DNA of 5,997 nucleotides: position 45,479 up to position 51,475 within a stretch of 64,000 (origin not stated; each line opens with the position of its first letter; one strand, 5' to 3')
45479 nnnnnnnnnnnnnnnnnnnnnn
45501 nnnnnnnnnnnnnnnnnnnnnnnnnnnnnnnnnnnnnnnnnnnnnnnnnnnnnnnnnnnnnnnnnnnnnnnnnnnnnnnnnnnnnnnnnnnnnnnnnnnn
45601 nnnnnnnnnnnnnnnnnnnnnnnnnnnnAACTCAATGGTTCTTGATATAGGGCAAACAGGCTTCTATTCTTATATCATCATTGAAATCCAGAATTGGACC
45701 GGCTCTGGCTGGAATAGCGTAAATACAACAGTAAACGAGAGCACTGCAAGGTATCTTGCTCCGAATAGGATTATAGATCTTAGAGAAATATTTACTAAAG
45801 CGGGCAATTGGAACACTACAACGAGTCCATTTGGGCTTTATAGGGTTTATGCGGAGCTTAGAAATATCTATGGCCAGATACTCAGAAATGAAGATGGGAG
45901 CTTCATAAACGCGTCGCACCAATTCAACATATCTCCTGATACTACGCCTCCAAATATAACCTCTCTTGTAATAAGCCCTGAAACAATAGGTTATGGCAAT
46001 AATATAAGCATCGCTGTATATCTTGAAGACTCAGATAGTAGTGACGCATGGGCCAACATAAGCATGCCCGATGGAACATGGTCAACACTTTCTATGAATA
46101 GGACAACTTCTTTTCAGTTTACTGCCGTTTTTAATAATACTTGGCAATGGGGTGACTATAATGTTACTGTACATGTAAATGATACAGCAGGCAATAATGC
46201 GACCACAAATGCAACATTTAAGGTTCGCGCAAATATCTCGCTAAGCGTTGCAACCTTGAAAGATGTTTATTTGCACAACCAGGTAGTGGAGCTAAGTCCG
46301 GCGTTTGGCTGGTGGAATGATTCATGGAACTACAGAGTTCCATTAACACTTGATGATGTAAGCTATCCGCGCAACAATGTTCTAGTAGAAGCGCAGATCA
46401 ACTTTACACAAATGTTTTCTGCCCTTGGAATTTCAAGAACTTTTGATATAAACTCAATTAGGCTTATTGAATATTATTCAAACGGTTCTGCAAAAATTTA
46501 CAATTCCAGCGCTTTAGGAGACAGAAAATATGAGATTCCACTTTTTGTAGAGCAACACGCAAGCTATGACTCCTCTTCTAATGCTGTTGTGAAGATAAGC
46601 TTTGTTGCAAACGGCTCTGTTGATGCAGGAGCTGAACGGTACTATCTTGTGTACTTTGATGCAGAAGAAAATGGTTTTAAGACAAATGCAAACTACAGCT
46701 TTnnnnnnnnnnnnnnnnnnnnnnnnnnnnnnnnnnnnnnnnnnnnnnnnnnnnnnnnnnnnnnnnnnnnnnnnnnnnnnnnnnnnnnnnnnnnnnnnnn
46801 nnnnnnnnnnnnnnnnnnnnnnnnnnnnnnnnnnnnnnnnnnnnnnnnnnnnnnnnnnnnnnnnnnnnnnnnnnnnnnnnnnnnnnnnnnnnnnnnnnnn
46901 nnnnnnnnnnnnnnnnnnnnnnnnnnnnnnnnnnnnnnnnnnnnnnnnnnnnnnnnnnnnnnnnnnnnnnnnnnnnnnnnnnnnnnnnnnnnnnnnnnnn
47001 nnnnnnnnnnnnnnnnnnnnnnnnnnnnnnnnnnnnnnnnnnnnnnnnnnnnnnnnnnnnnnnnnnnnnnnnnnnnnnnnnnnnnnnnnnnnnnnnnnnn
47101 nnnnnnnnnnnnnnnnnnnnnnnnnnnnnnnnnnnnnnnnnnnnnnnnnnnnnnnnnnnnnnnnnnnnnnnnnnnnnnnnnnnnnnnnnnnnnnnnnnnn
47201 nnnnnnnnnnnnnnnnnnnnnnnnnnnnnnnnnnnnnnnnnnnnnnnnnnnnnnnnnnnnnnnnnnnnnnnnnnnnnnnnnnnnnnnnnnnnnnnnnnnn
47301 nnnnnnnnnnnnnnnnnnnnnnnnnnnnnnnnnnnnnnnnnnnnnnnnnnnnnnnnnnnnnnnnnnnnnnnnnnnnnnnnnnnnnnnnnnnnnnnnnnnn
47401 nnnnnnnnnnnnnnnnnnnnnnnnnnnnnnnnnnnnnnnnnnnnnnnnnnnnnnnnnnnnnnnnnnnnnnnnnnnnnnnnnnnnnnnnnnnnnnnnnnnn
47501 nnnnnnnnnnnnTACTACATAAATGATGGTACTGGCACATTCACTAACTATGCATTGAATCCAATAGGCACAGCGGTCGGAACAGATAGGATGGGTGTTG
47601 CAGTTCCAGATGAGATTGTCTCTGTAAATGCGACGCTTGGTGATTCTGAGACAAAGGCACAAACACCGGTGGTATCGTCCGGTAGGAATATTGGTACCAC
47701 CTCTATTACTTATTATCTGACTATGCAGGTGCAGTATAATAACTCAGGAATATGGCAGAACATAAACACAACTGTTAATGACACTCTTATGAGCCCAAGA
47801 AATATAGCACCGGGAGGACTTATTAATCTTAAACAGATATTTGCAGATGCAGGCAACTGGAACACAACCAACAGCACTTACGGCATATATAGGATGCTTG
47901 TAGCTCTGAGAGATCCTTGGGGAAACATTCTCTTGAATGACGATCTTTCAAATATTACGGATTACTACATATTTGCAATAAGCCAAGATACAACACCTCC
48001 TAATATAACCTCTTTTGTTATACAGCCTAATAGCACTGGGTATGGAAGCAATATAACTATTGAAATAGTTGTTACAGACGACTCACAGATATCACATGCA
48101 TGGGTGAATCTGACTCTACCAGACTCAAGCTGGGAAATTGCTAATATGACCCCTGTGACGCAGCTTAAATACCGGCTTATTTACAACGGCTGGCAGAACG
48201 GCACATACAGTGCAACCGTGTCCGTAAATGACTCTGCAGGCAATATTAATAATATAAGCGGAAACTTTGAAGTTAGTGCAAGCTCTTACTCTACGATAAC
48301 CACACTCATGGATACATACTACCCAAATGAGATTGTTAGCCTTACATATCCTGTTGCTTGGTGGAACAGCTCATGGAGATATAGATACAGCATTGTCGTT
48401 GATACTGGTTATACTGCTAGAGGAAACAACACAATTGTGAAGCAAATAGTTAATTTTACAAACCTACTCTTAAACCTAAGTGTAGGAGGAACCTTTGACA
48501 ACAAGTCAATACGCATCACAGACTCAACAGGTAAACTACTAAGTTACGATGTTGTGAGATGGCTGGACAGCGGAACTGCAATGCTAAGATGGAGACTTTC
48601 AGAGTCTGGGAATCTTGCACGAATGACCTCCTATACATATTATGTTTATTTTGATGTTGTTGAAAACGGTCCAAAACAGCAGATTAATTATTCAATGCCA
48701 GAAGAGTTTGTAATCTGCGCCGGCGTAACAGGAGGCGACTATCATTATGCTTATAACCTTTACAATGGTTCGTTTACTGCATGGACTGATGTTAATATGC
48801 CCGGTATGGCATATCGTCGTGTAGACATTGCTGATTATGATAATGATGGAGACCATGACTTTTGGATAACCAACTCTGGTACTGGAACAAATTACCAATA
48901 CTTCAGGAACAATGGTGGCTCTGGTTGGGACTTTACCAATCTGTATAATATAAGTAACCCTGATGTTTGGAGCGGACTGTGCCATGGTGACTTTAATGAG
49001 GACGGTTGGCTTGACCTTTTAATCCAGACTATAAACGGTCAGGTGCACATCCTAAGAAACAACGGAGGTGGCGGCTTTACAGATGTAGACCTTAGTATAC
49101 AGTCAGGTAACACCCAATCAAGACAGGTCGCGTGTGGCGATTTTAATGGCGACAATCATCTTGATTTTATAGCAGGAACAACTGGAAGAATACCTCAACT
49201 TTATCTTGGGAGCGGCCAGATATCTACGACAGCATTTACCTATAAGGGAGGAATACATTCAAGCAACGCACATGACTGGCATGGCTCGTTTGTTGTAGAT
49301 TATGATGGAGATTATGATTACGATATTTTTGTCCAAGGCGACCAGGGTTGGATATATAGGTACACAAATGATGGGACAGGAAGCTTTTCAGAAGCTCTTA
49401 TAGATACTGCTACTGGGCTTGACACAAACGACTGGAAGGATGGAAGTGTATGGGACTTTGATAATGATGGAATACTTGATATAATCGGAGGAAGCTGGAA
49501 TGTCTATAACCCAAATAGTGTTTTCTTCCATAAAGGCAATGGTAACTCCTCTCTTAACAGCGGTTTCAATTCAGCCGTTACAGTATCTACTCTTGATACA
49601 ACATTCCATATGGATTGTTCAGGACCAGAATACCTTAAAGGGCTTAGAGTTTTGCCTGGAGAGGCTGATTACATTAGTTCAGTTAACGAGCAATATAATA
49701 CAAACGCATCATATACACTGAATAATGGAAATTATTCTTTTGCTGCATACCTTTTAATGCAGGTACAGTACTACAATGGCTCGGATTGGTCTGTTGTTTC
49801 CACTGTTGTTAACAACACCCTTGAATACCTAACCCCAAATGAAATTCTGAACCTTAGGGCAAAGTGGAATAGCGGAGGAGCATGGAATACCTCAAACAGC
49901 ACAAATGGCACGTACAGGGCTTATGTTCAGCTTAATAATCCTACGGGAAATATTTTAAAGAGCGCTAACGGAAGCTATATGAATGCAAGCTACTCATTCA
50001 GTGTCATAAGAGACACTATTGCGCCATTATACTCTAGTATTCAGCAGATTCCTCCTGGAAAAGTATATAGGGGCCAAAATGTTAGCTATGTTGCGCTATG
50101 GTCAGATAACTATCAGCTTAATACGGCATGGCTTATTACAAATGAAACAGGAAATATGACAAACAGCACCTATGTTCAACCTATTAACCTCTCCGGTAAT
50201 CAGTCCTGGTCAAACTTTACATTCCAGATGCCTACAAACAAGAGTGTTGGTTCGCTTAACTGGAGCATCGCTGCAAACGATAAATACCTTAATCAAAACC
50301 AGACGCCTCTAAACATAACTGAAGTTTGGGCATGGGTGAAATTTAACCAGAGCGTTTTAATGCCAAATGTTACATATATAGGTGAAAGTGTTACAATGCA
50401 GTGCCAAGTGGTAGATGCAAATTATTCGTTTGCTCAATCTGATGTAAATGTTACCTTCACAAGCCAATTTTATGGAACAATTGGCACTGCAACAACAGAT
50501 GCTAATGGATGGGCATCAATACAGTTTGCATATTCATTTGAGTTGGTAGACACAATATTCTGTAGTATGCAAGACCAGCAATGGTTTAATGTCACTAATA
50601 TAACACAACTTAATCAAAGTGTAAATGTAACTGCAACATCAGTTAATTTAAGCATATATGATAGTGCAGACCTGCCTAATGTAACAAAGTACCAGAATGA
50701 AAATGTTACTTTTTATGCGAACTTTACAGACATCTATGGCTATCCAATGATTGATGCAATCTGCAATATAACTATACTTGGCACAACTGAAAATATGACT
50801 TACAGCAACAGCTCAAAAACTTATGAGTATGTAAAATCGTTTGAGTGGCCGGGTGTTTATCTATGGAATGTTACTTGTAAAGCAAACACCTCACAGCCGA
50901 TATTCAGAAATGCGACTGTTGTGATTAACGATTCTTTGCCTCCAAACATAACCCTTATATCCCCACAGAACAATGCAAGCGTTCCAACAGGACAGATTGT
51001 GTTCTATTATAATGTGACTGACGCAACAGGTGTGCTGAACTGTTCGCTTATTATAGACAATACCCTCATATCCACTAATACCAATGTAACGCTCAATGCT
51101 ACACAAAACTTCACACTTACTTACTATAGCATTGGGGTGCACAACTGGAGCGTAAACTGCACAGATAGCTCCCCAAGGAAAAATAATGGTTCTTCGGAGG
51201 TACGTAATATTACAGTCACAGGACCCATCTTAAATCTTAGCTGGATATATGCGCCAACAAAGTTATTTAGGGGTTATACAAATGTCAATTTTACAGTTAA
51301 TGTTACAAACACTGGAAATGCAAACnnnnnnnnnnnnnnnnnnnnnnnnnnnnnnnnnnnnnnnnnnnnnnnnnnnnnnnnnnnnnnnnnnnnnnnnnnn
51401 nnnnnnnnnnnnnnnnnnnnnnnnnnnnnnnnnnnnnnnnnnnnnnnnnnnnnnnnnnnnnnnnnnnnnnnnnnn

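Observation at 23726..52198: A 9,490-residue single-ORF surface protein, at or above the size of the largest described archaeal proteins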

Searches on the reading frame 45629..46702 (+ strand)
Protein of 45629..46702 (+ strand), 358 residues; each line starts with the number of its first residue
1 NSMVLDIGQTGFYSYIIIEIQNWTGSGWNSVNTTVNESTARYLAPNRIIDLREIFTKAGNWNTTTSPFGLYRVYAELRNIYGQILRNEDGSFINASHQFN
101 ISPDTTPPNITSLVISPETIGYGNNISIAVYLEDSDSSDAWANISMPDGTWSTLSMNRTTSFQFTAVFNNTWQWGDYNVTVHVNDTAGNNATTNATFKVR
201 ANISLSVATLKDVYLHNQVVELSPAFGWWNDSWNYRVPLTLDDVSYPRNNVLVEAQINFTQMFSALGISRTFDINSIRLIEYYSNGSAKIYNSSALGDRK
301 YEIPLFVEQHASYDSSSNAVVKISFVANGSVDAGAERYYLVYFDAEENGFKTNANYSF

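Call 24: find_homologous_proteins(query=A1, max_evalue=0.001)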
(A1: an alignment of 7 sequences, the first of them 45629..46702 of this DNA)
Query A1 (7 sequences) (358 aa, profile of the alignment): 1 proteins with E <= 0.001 among 4275 candidates.
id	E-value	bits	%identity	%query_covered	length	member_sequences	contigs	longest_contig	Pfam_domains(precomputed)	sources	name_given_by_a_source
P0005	6.7e-11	60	28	27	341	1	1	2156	-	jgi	jgi:hypothetical protein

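Call 28: search_solved_structures(query=A1, max_evalue=1)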
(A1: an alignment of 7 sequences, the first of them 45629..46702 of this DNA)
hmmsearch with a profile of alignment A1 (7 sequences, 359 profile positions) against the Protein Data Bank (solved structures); distinct sequences matched with E-value up to 1: 2.
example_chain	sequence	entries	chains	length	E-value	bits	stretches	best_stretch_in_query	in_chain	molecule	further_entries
2yn3_A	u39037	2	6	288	0.0013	21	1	136-209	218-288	PUTATIVE INNER MEMBRANE PROTEIN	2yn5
8s79_A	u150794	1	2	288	0.6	12.2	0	250-297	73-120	Nod-factor receptor 5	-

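Call 37: search_protein_representatives(alignment_id=A1)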
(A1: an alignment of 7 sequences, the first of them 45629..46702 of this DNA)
Query: 7 sequences, 359 profile positions. Proteins with E-value up to 0.001 (for the whole library): 3817; up to 1e-10: 1704; up to 1e-30: 373. The best 150 are listed.
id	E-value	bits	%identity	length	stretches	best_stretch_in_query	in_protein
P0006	0.0e+00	2134.4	-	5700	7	2-357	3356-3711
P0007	0.0e+00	1366.0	-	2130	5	77-356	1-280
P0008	0.0e+00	1152.3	-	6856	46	82-203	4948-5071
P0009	0.0e+00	1073.3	-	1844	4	2-351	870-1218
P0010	4.1e-257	868.2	-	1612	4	1-355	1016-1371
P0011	2.6e-218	740.5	-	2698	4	77-353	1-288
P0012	4.4e-206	700.3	-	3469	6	2-353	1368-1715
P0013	1.1e-181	620.0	-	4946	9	2-228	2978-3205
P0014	2.5e-179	612.3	-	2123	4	2-355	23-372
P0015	4.2e-178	608.2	-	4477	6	2-226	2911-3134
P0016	1.2e-171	587.0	-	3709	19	94-201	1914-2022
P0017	3.4e-168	575.7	-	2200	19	99-203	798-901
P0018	9.9e-166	567.5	-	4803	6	2-357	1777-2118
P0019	4.4e-158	542.4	-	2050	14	96-196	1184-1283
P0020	5.7e-151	519.0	-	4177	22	96-200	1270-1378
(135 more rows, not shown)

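Call 53: find_encoding_contigs(protein=P0006, flank=10000, max_places=2)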
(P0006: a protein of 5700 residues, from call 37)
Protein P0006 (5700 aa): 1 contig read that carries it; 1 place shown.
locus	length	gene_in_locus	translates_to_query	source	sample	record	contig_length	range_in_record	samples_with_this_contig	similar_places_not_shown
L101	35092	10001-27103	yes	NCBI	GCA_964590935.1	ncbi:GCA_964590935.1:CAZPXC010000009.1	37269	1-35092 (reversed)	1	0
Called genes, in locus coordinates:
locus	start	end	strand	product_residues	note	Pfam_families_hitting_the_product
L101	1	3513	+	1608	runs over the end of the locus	PF13385:Laminin_G_3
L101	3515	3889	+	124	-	PF01917:Flagellin_arch-type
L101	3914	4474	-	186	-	-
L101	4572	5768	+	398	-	PF00561:Abhydrolase_1 (faint)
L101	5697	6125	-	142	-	PF04072:LCM (weak)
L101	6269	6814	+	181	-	-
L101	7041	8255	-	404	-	PF05377:FlaC_arch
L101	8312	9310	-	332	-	PF01917:Flagellin_arch-type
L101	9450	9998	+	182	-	PF00589:Phage_integrase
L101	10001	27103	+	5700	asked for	PF25275:Golvesin_C, PF13517:FG-GAP_3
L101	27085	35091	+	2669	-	?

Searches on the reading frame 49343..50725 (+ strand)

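Call 20: search_protein_families(library=pfam, proteins=[window:49343-50725:+], max_evalue=5)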
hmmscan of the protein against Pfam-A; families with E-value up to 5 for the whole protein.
window:49343-50725:+ (461 aa): 2 families
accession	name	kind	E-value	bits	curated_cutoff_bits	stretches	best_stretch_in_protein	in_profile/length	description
PF13517.12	FG-GAP_3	-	3.7e-05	24.7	26.9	2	2-48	18-60/61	FG-GAP-like repeat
PF11974.14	bMG3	-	0.069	13.5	34.9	1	364-394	27-57/103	Bacterial alpha-2-macroglobulin MG3 domain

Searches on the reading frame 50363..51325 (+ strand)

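Call 64: search_protein_families(library=pfam, proteins=[window:50363-51325:+], max_evalue=10)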
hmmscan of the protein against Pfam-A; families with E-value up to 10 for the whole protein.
window:50363-51325:+ (321 aa): 3 families
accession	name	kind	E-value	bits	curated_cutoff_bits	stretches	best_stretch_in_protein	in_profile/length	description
PF17957.7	Big_7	-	8.6e-06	26.8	24.1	1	194-252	1-60/70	Bacterial Ig domain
PF11974.14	bMG3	-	0.048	14.1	34.9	1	24-55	27-58/103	Bacterial alpha-2-macroglobulin MG3 domain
PF13620.12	CarboxypepD_reg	-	0.22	12.3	32.3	1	15-53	5-42/82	Carboxypeptidase regulatory-like domain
